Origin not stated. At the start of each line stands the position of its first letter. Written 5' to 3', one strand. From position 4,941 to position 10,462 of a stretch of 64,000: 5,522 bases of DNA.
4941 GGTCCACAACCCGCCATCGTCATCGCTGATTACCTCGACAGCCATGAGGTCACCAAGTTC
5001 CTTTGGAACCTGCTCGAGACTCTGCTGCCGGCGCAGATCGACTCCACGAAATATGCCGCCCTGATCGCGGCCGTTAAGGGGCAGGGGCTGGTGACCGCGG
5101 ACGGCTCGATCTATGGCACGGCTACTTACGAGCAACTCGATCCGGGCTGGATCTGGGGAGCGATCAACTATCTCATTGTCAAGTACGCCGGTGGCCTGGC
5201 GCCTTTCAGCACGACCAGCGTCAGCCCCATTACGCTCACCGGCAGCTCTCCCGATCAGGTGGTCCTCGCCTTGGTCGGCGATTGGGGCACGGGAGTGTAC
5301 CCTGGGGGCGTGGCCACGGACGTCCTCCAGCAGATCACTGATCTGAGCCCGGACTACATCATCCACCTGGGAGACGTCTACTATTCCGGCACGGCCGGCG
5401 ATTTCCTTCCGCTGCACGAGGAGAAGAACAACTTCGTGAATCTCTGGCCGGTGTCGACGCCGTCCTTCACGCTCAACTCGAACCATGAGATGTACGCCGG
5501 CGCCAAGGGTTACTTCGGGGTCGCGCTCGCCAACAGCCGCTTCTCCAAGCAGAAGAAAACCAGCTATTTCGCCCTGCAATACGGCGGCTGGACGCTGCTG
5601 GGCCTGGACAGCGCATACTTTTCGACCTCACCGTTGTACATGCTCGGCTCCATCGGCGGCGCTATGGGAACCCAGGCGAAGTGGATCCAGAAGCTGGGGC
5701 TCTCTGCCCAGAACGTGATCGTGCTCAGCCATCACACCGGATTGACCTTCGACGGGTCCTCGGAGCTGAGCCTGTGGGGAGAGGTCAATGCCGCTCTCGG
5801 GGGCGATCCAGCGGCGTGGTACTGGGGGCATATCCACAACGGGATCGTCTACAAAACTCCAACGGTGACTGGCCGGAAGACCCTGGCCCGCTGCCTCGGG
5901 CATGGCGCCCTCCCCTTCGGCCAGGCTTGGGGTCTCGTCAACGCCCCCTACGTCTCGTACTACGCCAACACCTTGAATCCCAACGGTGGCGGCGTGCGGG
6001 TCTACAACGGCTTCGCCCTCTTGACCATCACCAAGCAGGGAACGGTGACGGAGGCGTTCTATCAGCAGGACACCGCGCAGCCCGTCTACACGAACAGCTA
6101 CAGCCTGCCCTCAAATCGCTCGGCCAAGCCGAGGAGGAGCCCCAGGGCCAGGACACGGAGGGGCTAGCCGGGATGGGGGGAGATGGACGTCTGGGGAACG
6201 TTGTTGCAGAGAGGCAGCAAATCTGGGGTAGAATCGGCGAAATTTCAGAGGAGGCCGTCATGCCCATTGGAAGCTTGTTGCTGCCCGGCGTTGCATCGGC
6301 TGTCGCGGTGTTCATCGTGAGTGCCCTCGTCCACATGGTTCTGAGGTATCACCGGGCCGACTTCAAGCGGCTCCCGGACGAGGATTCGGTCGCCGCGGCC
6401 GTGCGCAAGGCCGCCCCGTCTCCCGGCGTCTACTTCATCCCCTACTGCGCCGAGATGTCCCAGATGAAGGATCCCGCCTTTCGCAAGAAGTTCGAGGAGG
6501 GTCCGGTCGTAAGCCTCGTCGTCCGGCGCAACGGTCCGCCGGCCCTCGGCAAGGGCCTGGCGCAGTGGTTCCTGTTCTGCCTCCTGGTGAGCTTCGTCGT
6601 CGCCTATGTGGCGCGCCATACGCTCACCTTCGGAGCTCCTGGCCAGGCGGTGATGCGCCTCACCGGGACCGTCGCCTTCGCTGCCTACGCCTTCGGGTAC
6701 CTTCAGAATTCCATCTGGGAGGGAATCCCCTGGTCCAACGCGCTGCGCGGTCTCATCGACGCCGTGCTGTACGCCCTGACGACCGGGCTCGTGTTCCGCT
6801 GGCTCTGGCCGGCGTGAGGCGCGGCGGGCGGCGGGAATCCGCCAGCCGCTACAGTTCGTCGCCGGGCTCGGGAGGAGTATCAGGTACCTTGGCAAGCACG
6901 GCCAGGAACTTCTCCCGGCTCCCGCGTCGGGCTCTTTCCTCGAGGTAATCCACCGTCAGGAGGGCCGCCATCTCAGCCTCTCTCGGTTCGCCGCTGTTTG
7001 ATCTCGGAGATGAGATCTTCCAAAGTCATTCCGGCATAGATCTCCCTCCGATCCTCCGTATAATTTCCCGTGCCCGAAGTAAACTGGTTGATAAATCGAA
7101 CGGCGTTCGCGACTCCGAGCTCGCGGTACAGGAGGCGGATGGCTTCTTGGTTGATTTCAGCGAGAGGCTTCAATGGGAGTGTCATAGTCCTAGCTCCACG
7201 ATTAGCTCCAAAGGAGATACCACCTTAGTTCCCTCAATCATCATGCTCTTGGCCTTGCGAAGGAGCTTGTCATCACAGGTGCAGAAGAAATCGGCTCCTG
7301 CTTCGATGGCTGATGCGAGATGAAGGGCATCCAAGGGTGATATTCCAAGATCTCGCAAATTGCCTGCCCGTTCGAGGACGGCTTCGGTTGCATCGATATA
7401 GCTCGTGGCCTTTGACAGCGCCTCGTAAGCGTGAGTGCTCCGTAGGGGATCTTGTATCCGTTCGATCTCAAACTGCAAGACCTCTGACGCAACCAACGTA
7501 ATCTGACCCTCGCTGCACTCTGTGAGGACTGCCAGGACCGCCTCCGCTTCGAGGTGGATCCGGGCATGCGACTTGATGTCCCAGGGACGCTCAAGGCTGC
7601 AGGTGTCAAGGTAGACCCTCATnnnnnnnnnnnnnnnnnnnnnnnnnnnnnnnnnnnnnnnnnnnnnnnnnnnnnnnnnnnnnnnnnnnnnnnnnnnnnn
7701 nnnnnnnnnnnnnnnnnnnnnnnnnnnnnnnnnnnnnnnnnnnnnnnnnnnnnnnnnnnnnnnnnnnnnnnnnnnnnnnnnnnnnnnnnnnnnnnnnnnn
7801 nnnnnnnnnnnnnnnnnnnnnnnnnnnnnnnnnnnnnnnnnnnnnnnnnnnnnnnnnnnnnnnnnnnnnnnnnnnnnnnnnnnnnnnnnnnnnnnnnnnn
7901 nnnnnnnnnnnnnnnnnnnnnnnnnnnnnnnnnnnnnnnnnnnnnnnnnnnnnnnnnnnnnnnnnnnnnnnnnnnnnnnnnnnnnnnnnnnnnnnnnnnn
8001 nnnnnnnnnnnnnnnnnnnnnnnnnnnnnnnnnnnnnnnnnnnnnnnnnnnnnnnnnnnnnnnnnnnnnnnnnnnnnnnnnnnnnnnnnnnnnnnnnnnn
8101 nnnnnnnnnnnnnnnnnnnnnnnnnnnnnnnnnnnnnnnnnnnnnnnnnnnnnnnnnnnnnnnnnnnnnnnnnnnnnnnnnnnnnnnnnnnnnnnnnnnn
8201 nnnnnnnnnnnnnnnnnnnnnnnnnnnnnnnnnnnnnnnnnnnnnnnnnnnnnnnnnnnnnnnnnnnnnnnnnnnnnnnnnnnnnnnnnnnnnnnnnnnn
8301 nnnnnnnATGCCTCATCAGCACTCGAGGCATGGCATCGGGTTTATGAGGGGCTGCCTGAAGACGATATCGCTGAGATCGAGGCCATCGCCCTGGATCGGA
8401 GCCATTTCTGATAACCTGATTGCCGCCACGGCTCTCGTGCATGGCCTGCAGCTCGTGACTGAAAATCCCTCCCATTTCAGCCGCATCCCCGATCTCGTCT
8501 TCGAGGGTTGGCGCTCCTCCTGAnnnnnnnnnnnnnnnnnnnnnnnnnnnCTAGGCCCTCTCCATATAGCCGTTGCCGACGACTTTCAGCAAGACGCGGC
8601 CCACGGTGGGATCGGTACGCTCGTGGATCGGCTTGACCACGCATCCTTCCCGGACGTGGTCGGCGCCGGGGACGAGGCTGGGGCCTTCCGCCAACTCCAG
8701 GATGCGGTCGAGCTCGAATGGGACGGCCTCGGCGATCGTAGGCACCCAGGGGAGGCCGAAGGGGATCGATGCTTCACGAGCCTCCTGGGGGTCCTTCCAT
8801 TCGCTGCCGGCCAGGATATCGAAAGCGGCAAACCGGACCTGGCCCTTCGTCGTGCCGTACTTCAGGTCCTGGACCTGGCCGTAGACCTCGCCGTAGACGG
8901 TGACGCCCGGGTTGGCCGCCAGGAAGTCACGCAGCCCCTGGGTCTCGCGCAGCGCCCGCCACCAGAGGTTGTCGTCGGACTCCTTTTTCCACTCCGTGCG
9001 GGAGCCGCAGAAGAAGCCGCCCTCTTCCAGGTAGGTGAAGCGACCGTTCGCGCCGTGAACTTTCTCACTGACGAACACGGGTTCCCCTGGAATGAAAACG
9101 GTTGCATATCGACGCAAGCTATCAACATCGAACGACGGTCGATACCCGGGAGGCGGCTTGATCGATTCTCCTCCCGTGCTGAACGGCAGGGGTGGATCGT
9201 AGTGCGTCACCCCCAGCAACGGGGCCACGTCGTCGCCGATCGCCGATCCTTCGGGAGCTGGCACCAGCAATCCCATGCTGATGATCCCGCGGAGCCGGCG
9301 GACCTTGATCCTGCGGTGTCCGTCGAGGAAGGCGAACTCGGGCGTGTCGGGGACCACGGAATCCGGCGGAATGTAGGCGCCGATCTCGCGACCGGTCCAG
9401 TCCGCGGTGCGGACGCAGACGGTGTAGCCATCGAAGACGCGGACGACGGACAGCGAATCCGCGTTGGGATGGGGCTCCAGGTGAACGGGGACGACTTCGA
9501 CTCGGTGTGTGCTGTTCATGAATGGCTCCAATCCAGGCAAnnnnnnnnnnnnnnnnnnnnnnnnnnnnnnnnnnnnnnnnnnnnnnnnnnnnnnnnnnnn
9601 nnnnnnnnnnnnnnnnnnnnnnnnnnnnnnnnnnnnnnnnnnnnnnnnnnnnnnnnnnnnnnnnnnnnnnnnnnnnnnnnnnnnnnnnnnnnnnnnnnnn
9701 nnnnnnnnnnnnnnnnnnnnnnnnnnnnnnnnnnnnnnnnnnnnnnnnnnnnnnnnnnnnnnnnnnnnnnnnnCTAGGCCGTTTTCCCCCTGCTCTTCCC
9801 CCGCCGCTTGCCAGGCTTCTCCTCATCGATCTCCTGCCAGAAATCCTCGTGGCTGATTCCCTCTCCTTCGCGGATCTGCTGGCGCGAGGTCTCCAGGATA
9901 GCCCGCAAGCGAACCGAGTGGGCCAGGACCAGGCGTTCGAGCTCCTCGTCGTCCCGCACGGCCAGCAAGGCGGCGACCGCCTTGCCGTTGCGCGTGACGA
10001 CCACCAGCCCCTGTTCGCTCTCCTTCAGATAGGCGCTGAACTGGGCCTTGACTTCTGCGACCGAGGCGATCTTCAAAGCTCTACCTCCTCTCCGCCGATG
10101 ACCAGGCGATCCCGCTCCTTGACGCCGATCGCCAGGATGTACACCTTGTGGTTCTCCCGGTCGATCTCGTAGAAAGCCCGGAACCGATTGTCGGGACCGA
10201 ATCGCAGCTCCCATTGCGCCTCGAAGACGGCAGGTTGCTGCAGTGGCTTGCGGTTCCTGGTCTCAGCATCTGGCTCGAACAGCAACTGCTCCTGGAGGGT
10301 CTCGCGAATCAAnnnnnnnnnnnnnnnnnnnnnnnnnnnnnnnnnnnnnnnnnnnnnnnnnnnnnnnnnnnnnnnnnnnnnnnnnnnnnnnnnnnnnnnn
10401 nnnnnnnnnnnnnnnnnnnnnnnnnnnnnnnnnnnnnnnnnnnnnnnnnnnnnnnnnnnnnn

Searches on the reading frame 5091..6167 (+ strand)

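Call 12: search_protein_families(library=pfam, proteins=[window:5091-6167:+], max_evalue=0.01)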
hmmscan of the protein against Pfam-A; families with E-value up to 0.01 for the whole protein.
window:5091-6167:+ (358 aa): 1 family
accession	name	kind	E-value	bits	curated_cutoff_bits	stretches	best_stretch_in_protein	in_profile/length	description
PF00149.33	Metallophos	-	1.5e-06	29.2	21.5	1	61-250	5-190/191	Calcineurin-like phosphoesterase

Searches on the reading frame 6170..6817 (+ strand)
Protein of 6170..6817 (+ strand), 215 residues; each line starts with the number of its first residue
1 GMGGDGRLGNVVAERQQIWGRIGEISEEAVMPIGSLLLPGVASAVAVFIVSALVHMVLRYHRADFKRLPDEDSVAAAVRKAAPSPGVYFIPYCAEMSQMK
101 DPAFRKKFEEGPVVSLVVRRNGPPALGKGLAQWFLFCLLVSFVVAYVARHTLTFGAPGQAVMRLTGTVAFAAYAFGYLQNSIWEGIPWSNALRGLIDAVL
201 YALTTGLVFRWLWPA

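Call 68: search_protein_families(library=pfam, proteins=[window:6170-6817:+], max_evalue=0.01)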
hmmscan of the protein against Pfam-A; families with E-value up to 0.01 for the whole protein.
window:6170-6817:+ (215 aa): 1 family
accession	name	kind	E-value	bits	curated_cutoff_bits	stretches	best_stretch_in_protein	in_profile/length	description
PF08570.15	DUF1761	-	0.0045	17.7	31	0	130-208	45-121/123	Protein of unknown function (DUF1761)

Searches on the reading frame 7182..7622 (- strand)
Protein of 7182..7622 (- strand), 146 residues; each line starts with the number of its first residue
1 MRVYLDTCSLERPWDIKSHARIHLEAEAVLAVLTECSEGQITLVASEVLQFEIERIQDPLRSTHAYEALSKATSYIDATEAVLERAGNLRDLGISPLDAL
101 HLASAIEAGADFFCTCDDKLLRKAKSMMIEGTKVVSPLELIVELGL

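Call 12: search_protein_families(library=pfam, proteins=[window:7182-7622:-], max_evalue=0.01)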
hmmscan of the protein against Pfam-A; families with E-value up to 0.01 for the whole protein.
window:7182-7622:- (146 aa): 2 families
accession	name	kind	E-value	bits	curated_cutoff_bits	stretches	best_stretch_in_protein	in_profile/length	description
PF01850.27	PIN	-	5e-09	37.2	23.6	1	43-125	31-119/120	PIN domain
PF13470.12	PIN_3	-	0.0051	18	27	1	28-117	21-113/115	PIN domain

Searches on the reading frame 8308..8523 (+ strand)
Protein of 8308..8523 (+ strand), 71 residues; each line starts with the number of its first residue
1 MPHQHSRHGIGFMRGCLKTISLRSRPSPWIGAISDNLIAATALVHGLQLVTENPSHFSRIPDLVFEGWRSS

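Call 68: search_protein_families(library=pfam, proteins=[window:8308-8523:+], max_evalue=0.01)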
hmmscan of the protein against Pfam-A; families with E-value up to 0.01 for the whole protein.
window:8308-8523:+ (71 aa): 1 family
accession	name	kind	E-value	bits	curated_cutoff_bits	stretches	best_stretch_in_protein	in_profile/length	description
PF01850.27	PIN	-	0.0041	18.2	23.6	1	27-61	88-118/120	PIN domain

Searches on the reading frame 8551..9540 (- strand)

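Call 12: search_protein_families(library=pfam, proteins=[window:8551-9540:-], max_evalue=0.01)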
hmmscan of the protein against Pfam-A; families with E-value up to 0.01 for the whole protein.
window:8551-9540:- (329 aa): 2 families
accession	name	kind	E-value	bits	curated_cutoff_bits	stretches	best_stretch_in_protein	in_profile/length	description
PF09414.15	RNA_ligase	-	1.2e-20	74.8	27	1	153-321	1-171/171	RNA ligase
PF21189.3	PHA02142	-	5.8e-09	36.7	27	1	20-94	9-91/92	PHA02142 OB-fold domain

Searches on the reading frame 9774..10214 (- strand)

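Call 68: search_protein_families(library=pfam, proteins=[window:9774-10214:-], max_evalue=0.01)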
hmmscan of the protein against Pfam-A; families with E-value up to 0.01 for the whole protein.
window:9774-10214:- (146 aa): 1 family
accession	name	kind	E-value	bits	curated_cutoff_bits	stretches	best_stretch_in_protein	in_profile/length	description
PF02604.26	PhdYeFM_antitox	-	4.6e-09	36.4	29.8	1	48-96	2-52/74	Antitoxin Phd_YefM, type II toxin-antitoxin system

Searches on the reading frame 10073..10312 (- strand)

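Call 68: search_protein_families(library=pfam, proteins=[window:10073-10312:-], max_evalue=0.01)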
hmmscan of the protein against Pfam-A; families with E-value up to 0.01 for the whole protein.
window:10073-10312:- (79 aa): 2 families
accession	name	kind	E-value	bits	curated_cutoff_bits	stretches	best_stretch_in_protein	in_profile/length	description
PF05016.21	ParE_toxin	-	0.0012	19.8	23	1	13-68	41-88/89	ParE toxin of type II toxin-antitoxin system, parDE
PF05973.20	Gp49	-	0.0023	18.4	23.9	1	20-69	28-76/90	Phage derived protein Gp49-like (DUF891)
